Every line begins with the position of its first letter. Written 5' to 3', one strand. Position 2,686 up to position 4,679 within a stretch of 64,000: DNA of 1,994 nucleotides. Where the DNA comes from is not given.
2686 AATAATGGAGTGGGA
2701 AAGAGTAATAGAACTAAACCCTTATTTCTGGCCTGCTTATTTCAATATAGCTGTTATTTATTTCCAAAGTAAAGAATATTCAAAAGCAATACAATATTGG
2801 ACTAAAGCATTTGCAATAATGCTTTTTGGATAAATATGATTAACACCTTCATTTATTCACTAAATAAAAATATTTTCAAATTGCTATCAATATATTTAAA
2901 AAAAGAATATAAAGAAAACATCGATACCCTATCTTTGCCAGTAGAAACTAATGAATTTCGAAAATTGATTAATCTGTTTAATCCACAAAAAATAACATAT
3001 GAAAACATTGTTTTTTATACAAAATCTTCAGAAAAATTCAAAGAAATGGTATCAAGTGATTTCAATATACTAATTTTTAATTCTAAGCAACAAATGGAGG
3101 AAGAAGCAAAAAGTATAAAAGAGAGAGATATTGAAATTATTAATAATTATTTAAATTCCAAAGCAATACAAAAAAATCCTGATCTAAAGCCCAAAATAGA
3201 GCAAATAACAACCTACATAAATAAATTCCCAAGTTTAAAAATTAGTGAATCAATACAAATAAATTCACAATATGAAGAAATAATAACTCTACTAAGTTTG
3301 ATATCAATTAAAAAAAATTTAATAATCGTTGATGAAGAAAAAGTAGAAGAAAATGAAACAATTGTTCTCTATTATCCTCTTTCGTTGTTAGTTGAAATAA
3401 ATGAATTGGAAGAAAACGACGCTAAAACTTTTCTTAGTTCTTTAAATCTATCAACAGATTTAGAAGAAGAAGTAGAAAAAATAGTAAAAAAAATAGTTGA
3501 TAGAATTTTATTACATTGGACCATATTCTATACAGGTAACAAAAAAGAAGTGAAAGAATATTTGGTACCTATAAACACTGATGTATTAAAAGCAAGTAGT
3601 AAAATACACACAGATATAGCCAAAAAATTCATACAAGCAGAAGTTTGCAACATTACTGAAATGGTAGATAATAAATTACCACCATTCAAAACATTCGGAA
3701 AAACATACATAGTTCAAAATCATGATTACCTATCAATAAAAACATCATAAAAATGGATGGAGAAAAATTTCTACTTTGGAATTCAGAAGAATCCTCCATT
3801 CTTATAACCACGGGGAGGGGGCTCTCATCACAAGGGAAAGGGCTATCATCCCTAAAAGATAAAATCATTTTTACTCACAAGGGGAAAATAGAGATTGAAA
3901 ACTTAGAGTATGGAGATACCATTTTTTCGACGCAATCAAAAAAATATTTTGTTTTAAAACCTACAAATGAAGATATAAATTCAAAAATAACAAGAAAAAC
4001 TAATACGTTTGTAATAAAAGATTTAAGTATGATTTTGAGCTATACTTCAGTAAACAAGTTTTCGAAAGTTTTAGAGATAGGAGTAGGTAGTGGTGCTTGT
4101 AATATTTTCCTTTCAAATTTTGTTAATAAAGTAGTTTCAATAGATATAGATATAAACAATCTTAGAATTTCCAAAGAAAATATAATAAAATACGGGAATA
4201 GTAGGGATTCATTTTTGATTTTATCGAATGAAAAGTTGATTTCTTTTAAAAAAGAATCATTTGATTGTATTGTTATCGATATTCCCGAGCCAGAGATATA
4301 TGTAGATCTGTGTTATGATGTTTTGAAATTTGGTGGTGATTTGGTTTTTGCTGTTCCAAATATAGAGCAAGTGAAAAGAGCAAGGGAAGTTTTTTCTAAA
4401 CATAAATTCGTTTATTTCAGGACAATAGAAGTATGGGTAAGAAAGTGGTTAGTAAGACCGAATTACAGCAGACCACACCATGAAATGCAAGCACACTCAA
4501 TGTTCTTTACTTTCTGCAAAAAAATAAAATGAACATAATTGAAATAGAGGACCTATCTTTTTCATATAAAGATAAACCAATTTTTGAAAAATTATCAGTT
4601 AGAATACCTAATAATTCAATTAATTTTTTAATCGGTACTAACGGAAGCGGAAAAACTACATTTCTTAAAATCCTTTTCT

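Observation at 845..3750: Two adjacent catalytically-decayed signalling-type proteins: a pseudokinase-TPR and a P-loop-less YchF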

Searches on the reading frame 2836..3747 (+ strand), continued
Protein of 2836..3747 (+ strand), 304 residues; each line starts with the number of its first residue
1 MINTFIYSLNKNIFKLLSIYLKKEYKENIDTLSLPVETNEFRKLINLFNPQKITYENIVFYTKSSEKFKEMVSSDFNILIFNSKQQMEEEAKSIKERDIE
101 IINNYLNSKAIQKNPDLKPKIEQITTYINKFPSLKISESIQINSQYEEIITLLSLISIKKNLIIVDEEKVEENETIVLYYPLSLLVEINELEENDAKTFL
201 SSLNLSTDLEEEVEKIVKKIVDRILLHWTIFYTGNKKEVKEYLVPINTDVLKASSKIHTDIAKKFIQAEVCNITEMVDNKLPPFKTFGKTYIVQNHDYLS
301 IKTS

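Call 49: find_encoding_contigs(protein=P0211, flank=10000, max_places=3)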
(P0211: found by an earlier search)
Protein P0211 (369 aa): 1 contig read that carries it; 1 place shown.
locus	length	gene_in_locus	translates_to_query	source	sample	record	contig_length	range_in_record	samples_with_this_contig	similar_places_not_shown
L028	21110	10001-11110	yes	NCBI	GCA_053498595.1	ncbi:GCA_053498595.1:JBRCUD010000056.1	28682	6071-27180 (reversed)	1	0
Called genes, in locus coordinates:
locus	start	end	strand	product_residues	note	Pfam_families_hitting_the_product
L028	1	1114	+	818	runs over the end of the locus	PF00133:tRNA-synt_1, PF01406:tRNA-synt_1e (faint), PF01921:tRNA-synt_1f (faint), PF09334:tRNA-synt_1g, PF13603:tRNA-synt_1_2, PF00133:tRNA-synt_1, PF09334:tRNA-synt_1g (weak), PF08264:Anticodon_1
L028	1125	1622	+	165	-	PF22811:Zn_ribbon_NrdR, PF03477:ATP-cone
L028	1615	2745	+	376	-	PF00990:GGDEF, PF16561:AMPK1_CBM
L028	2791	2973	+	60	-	-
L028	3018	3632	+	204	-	PF13207:AAA_17 (weak), PF13238:AAA_18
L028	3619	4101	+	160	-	PF00383:dCMP_cyt_deam_1, PF14437:MafB19-deam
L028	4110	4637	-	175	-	PF00334:NDK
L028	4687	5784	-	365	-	-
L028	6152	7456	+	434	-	PF07498:Rho_N, PF07497:Rho_RNA_bind, PF00006:ATP-synt_ab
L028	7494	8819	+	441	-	PF07690:MFS_1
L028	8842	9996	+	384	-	PF00696:AA_kinase, PF01472:PUA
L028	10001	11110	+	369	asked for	PF01926:MMR_HSR1, PF02421:FeoB_N (weak), PF06071:YchF-GTPase_C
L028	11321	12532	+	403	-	PF00988:CPSase_sm_chain, PF00117:GATase, PF07722:Peptidase_C26 (weak)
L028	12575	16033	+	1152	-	PF25596:CPSase_L_D1, PF02786:CPSase_L_D2, PF07478:Dala_Dala_lig_C, PF13535:ATP-grasp_4, PF02787:CPSase_L_D3, PF25596:CPSase_L_D1, PF02222:ATP-grasp, PF02786:CPSase_L_D2, +5 more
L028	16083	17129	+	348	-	PF00962:A_deaminase, PF19326:AMP_deaminase (weak)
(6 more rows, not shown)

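Call 52: find_encoding_contigs(protein=P0041, flank=6000, max_places=1)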
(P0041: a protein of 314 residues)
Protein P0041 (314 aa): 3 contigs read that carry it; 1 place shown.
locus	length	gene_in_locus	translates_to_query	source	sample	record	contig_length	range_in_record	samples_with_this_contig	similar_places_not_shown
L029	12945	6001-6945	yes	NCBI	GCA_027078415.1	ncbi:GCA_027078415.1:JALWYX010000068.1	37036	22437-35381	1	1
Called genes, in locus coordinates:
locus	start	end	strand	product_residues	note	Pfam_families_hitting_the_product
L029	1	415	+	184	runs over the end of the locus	PF02517:Rce1-like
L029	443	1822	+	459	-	PF01546:Peptidase_M20, PF07687:M20_dimer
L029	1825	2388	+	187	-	PF01928:CYTH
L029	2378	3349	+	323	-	PF00483:NTP_transferase, PF12804:NTP_transf_3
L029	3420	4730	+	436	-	PF19289:PmbA_TldD_3rd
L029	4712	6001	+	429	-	PF19289:PmbA_TldD_3rd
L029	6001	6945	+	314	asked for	PF02824:TGS (weak), PF06071:YchF-GTPase_C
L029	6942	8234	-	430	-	PF00072:Response_reg, PF00158:Sigma54_activat, PF14532:Sigma54_activ_2, PF07724:AAA_2 (weak), PF00004:AAA (weak), PF07728:AAA_5, PF25601:AAA_lid_14, PF02954:HTH_8, +1 more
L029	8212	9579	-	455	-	PF03841:SelA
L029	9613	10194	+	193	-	-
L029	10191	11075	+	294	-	PF13432:TPR_16 (faint), PF13424:TPR_12 (faint), PF13431:TPR_17 (faint), PF00515:TPR_1 (weak), PF07719:TPR_2 (faint), PF24575:TPR_Slam (faint), PF13414:TPR_11 (weak), PF14559:TPR_19 (weak)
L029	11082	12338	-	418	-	PF00557:Peptidase_M24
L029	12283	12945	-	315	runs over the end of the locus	PF06574:FAD_syn, PF01687:Flavokinase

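Call 72: search_protein_families(library=pfam, proteins=[L004:4847-5806:-, L004:3607-4830:+], max_evalue=0.001)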
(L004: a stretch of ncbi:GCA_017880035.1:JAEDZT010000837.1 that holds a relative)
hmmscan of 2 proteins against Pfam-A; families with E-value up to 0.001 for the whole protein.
L004:4847-5806:- (319 aa): 0 families

L004:3607-4830:+ (407 aa): 1 family
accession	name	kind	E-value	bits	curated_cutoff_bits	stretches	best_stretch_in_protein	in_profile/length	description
PF00078.32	RVT_1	-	1.1e-23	84.5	29.6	1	122-338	3-203/205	Reverse transcriptase (RNA-dependent DNA polymerase)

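Call 74: search_protein_families(library=padloc, proteins=[window:2836-3747:+, L004:3607-4830:+, L004:4847-5806:-], max_evalue=0.001)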
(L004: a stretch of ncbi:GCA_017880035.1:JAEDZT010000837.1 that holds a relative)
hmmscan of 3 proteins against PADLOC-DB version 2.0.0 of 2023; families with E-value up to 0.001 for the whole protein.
window:2836-3747:+ (304 aa): 0 families

L004:3607-4830:+ (407 aa): 35 families (the best 25 are shown)
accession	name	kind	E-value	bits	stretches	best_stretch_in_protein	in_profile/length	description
PDLC02956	RT_XIII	-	3.5e-51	172.7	1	78-400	107-422/469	-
PDLC02941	RT_II-A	-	5.8e-48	161.6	1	81-403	10-297/309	-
PDLC02944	RT_III-A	-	1.3e-41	141.5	1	116-399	71-366/597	-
PDLC02946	RT_III-A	-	1e-40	137.9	1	74-397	24-323/330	-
PDLC02939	RT_II-A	-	4.3e-40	136.1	1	90-402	3-297/304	-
PDLC02942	RT_III-A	-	2e-38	130.3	1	112-400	63-335/341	-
PDLC02952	RT_VI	-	2.1e-38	130.2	1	114-392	28-277/279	-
PDLC02962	RT-TIR_XII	-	5.2e-38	129.1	1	107-386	32-313/478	single gene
PDLC02959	RT-Protease_XI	-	6.8e-38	128.8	1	84-403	8-319/510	single gene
PDLC02961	RT-TIR_XII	-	2e-37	127.2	1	107-401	32-326/475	single gene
PDLC02960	RT-Protease_XI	-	3.1e-37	126.7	1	85-402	7-315/506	single gene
PDLC03740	RT_outgroup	-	4.5e-36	123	1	119-363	124-362/407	retron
PDLC02943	RT_III-A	-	4.7e-36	122.3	1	70-405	8-318/322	-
PDLC02940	RT_II-A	-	6.3e-36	122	1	98-405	194-472/477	-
PDLC02948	RT_IX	-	1.3e-34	117.7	1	111-388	63-314/317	-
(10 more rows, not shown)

L004:4847-5806:- (319 aa): 0 families

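Call 79: search_protein_families(library=pfam, proteins=[P0172, P0136], max_evalue=0.001)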
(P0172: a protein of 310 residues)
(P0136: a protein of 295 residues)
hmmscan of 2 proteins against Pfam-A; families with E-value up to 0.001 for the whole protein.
P0172 (310 aa): 3 families
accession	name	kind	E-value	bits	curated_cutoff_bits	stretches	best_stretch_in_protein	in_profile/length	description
PF06071.19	YchF-GTPase_C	-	1.4e-35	121.7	27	1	226-307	1-82/84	Protein of unknown function (DUF933)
PF01250.22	Ribosomal_S6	-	4.1e-20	72.2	27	1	4-91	2-89/90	Ribosomal protein S6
PF02824.27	TGS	-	0.00038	20.9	22.2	0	242-306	13-58/60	TGS domain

P0136 (295 aa): 2 families
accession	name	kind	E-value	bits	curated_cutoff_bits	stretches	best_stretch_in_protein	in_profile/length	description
PF06071.19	YchF-GTPase_C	-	1.9e-33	114.9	27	1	211-293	1-83/84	Protein of unknown function (DUF933)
PF03485.21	Arg_tRNA_synt_N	-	1.5e-05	26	21.5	1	17-68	3-53/85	Arginyl tRNA synthetase N terminal domain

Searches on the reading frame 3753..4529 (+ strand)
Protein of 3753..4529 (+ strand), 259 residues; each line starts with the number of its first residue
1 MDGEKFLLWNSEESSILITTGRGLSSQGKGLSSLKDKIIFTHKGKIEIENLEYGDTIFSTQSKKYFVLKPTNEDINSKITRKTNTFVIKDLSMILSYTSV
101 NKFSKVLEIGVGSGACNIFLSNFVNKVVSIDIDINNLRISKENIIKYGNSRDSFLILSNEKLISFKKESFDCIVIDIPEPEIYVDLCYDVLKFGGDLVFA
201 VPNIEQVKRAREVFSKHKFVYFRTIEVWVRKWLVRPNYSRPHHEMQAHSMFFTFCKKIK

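Call 3: search_protein_families(library=pfam, proteins=[window:3753-4529:+], max_evalue=1)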
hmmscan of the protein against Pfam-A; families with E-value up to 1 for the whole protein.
window:3753-4529:+ (259 aa): 14 families
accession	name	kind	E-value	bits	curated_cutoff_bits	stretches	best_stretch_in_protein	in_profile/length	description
PF08704.16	GCD14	-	8.4e-14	52.3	26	1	66-237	4-182/247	tRNA methyltransferase complex GCD14 subunit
PF13847.12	Methyltransf_31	-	2.7e-07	30.8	27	1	104-208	5-123/145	Methyltransferase domain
PF01135.25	PCMT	-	6.4e-07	29.8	20.3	1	74-207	45-180/210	Protein-L-isoaspartate(D-aspartate) O-methyltransferase (PCMT)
PF01209.24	Ubie_methyltran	-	1.2e-06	28.5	20.1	1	94-217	39-172/233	ubiE/COQ5 methyltransferase family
PF08241.18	Methyltransf_11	-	1.7e-06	29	21.2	1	107-199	1-95/95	Methyltransferase domain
PF13649.12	Methyltransf_25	-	3.9e-06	27.9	27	1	106-195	1-97/97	Methyltransferase domain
PF06325.19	PrmA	-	8.9e-05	22.6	22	1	99-177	158-234/296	Ribosomal protein L11 methyltransferase (PrmA)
PF09445.16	Methyltransf_15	-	0.0005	20.1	22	1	106-178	4-80/165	RNA cap guanine-N2 methyltransferase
PF05175.20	MTS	-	0.0029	17.7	23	1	94-175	23-104/170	Methyltransferase small domain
PF08242.18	Methyltransf_12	-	0.0095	17.1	30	1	107-175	1-71/98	Methyltransferase domain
PF13489.12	Methyltransf_23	-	0.017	15.3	27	1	101-206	21-123/164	Methyltransferase domain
PF00398.26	RrnaAD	-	0.026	14.1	24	1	85-142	16-70/263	Ribosomal RNA adenine dimethylase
PF12847.13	Methyltransf_18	-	0.046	14.2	27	1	99-175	11-88/151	Methyltransferase domain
PF01564.23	Spermine_synth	-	0.057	13.4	22.9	1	102-182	18-104/186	Spermine/spermidine synthase domain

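Call 4: search_protein_families(library=ncbifam, proteins=[window:3753-4529:+], max_evalue=1)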
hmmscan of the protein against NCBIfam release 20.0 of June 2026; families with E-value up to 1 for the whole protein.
window:3753-4529:+ (259 aa): 42 families (the best 25 are shown)
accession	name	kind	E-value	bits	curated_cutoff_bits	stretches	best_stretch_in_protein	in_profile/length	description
NF001453.0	PRK00312.1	equivalog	1.3e-08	34.7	188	1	92-213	70-189/217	protein-L-isoaspartate(D-aspartate) O-methyltransferase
NF002421.0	PRK01544.1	equivalog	3.1e-07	29.5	567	1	81-178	119-215/524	bifunctional peptide chain release factor N(5)-glutamine methyltransferase PrmC/tRNA (guanosine(46)-N7)-methyltransferase TrmB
NF043040.1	corrin_prot_MT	hypoth_equivalog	3.8e-07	29.8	180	1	102-244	41-186/216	corrinoid protein-associated methyltransferase CpaM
TIGR00080.1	pimt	equivalog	5.3e-07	29.7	159.05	1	78-206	53-183/216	protein-L-isoaspartate O-methyltransferase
NF011529.0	PRK14968.1-3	equivalog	9.2e-07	28.5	162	1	90-178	22-107/198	putative methyltransferase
NF001556.0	PRK00377.1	equivalog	1.6e-05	24.8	238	1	93-231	31-174/198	cobalt-precorrin-6Y C(15)-methyltransferase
NF012222.1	erm_A_23S_MT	exception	2.5e-05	23.9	475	1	76-149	2-77/243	23S rRNA (adenine(2058)-N(6))-methyltransferase Erm(A)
NF041536.1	ArsM_DUF2284_UU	exception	2.8e-05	22.6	575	1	96-200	70-181/459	arsenite methyltransferase/DUF2284 domain selenoprotein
TIGR02469.1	CbiT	equivalog_domain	3.8e-05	24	78.3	1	93-198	10-119/124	precorrin-6Y C5,15-methyltransferase (decarboxylating) subunit CbiT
TIGR03534.1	RF_mod_PrmC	equivalog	5.4e-05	22.8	199.1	1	94-175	80-162/253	peptide chain release factor N(5)-glutamine methyltransferase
TIGR02072.1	BioC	equivalog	5.6e-05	23.1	184.95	1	91-248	23-181/244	malonyl-ACP O-methyltransferase BioC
NF011528.0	PRK14968.1-2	equivalog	6.8e-05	22.5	171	1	89-178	25-116/205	putative methyltransferase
TIGR03533.1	L3_gln_methyl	equivalog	6.9e-05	22.3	229.7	1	100-178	119-198/284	50S ribosomal protein L3 N(5)-glutamine methyltransferase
TIGR01983.1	UbiG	equivalog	0.00013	21.3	102.95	1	103-205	50-157/228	bifunctional 2-polyprenyl-6-hydroxyphenol methylase/3-demethylubiquinol 3-O-methyltransferase UbiG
NF001240.0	PRK00216.1-1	equivalog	0.00015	20.9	378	1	95-216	56-188/251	bifunctional demethylmenaquinone methyltransferase/2-methoxy-6-polyprenyl-1,4-benzoquinol methylase UbiE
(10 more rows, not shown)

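Call 74: search_protein_families(library=padloc, proteins=[window:3753-4529:+], max_evalue=0.001)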
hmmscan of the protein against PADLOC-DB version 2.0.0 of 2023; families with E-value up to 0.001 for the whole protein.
window:3753-4529:+ (259 aa): 1 family
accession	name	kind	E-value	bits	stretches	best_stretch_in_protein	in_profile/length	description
PDLC04134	mad2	-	4.1e-17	60.2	1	90-227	279-425/492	mads_2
